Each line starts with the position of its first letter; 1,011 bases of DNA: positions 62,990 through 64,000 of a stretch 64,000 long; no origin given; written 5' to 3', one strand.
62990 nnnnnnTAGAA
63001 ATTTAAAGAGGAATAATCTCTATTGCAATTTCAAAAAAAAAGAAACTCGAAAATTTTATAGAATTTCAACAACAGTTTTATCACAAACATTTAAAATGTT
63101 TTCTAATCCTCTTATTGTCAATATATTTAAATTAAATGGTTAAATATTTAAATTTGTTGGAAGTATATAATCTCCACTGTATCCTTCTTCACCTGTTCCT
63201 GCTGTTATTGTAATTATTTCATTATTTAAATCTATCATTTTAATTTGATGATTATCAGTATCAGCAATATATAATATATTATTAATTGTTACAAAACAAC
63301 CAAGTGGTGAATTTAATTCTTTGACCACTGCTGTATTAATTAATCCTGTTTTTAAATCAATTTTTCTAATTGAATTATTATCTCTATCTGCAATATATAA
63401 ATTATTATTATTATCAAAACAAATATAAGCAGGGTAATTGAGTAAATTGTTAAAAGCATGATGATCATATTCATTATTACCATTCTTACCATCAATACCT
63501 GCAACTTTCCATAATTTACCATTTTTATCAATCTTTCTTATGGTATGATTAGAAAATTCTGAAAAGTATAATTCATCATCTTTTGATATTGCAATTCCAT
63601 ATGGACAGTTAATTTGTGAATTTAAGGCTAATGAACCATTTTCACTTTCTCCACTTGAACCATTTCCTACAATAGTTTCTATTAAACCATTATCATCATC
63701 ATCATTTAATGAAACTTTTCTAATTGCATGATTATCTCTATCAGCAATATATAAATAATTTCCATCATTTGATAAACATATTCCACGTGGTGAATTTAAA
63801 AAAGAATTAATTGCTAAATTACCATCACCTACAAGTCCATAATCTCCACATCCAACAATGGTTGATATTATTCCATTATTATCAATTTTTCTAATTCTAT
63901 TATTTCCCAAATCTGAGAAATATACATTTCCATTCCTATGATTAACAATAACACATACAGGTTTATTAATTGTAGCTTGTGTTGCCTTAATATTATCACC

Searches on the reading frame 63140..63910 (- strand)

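Call 78: search_protein_families(library=pfam, proteins=[window:63140-63910:-], max_evalue=0.0001)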
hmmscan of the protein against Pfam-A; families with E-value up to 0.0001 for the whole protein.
window:63140-63910:- (256 aa): 4 families
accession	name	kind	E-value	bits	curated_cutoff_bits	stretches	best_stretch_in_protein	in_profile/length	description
PF25021.1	TEN_NHL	-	7.8e-21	74.9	27.1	1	26-84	129-179/357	Teneurin NHL domain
PF01436.27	NHL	-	2.8e-20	71.7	20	2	38-65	1-27/28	NHL repeat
PF08450.18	SGL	-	3.3e-08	33.9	26.3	1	38-135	133-218/246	SMP-30/Gluconolactonase/LRE-like region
PF24684.1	Vgb_lyase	-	4.5e-08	32.7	50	1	94-232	90-213/290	Virginiamycin B lyase family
